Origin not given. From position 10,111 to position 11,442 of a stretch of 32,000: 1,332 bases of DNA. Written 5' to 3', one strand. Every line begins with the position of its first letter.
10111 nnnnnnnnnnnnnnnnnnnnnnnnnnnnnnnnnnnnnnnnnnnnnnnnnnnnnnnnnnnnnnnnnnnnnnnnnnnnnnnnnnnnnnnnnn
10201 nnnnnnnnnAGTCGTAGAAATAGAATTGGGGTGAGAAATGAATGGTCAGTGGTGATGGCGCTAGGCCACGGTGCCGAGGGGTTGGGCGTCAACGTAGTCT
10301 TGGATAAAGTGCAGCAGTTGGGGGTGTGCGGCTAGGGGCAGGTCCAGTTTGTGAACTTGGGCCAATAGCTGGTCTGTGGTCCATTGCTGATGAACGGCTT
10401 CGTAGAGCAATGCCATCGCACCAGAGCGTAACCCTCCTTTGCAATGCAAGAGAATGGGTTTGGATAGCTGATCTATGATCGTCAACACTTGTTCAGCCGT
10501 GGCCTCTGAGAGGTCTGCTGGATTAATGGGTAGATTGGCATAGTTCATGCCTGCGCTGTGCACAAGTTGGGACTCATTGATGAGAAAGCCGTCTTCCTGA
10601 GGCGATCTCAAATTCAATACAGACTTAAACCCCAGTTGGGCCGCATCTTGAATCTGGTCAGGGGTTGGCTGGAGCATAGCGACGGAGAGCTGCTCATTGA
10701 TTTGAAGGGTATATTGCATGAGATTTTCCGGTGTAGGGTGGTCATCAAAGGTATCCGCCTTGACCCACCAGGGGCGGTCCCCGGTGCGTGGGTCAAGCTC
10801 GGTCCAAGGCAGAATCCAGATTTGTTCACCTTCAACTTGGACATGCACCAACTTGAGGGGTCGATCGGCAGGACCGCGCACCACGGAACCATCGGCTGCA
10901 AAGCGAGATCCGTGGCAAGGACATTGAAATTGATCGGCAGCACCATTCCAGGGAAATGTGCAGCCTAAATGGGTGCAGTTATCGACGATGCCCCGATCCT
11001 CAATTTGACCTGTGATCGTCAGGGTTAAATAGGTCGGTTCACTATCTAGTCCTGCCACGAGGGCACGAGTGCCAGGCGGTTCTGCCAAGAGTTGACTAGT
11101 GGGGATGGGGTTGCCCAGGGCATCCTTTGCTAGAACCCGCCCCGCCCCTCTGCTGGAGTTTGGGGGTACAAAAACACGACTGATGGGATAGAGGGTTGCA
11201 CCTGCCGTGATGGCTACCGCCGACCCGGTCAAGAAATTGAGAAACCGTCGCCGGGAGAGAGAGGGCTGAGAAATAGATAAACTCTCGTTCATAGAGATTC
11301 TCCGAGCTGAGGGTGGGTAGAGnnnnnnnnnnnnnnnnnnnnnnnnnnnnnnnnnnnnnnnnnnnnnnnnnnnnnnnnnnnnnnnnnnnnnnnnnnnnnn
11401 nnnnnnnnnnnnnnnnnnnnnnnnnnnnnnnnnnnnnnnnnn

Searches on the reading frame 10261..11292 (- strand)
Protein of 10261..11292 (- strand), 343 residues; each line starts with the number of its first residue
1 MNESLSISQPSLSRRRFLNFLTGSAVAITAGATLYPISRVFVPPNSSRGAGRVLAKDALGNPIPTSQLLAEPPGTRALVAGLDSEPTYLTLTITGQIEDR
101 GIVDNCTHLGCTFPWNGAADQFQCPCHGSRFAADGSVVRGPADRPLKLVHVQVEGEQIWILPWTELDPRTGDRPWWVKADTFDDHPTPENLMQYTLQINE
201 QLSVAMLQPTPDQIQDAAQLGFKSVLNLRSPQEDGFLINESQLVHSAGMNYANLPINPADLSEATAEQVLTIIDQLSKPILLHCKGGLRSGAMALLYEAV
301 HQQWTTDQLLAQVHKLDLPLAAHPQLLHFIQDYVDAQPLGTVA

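Call 9: search_protein_families(library=pfam, proteins=[window:10261-11292:-])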
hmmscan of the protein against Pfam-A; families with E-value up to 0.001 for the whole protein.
window:10261-11292:- (343 aa): 6 families
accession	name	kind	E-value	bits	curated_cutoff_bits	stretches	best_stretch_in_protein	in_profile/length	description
PF25471.1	TM_PetC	-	4e-16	58.9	37.1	1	8-52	3-47/48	Iron-sulfur subunit PetC transmembrane anchor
PF04273.18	BLH_phosphatase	-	1.1e-08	35.8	26.1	1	198-293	5-102/110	Beta-lactamase hydrolase-like protein, phosphatase-like domain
PF00355.32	Rieske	-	4.3e-08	33.4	20.3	1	102-147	39-85/88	Rieske [2Fe-2S] domain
PF22741.1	PTP-NADK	-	5e-06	26.5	27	1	208-308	35-140/163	DSP-PTPase phosphatase fused to NAD+ Kinase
PF22785.1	Tc-R-P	-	9.4e-06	26.6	27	1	206-293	8-96/106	Polymorphic toxin system, DSP-PTPase phosphatase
PF22784.1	PTP-SAK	-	0.00079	19.9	27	0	207-301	17-112/153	Swiss Army Knife protein, DSP-PTPase phosphatase domain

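Call 65: search_protein_families(library=ncbifam, proteins=[window:10261-11289:-], max_evalue=0.00001)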
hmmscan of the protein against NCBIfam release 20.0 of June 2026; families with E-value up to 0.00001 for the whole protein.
window:10261-11289:- (342 aa): 6 families
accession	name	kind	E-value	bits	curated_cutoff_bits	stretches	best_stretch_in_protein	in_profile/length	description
NF045928.1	Cytb6fFeSPetC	equivalog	6.1e-77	257.1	250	1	3-175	4-179/179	cytochrome b6-f complex iron-sulfur subunit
NF010001.0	PRK13474.1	subfamily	2.3e-72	242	154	1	3-176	4-178/178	cytochrome b6-f complex iron-sulfur subunit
TIGR01416.1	Rieske_proteo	equivalog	1.7e-16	60.7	97.4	1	101-156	112-171/176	ubiquinol-cytochrome c reductase iron-sulfur subunit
NF040641.1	bifunc_ST_SDO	equivalog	1.8e-13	50.2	625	1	196-320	2-128/423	bifunctional sulfur transferase/dioxygenase Blh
TIGR01244.1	TIGR01244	subfamily_domain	2.3e-11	43.9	85.85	1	196-299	4-109/135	TIGR01244 family sulfur transferase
NF050121.1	bc1_QcrA_actin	exception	1.2e-07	31.6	275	1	105-155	247-300/319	cytochrome bc1 complex Rieske iron-sulfur subunit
